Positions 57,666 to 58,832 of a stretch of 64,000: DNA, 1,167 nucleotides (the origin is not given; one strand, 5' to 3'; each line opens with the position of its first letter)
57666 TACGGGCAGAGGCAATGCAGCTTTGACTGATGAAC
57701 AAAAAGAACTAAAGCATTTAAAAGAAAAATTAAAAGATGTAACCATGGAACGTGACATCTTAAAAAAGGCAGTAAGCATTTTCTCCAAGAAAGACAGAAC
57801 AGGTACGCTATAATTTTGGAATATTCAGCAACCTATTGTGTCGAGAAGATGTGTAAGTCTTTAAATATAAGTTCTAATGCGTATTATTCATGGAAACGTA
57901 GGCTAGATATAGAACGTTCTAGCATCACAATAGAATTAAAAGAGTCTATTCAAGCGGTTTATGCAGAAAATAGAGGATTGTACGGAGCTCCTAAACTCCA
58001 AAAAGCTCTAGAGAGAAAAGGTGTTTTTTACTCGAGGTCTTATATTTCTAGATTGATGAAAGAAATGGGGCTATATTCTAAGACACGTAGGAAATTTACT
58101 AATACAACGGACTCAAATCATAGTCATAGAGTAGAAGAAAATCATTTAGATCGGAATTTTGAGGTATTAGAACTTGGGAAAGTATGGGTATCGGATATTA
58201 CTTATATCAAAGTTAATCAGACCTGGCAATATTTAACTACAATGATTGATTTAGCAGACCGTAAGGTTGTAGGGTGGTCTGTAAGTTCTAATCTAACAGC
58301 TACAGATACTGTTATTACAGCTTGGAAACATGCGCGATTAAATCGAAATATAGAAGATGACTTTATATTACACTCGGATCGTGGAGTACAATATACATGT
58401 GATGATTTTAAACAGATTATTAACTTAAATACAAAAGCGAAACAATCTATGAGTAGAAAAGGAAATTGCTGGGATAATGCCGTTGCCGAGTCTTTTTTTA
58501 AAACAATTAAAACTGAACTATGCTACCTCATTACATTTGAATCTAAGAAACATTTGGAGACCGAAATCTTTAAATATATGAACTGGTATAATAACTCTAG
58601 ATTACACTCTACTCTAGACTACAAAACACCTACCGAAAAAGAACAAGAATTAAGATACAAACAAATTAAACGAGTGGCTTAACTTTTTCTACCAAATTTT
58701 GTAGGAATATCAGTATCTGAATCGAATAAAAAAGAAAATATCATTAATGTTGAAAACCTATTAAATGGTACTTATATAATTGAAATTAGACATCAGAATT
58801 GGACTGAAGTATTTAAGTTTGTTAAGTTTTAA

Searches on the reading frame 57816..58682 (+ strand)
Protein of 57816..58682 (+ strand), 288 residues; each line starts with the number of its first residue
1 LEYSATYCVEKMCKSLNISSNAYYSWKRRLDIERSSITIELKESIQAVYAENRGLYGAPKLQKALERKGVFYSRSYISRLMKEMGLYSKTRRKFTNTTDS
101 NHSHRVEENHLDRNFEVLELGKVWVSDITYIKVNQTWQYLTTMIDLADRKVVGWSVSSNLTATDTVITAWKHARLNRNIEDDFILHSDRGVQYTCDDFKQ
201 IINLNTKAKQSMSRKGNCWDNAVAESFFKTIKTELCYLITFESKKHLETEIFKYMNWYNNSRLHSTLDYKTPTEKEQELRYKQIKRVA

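Call 49: search_protein_families(library=pfam, proteins=[window:57816-58682:+], max_evalue=0.001)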
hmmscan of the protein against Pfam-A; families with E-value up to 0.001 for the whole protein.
window:57816-58682:+ (288 aa): 4 families
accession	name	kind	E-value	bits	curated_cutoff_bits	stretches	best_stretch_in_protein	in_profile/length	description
PF00665.32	rve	-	8.5e-18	64.9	32.6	1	121-218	5-102/102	Integrase core domain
PF13276.12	HTH_21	-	7.4e-16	58.6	28.1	1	40-94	5-60/60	HTH-like domain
PF13683.12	rve_3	-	1.2e-15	57.4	26.5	1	208-272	3-67/67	Integrase core domain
PF13333.12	rve_2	-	2.8e-13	50.2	22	1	225-274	1-50/56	Integrase core domain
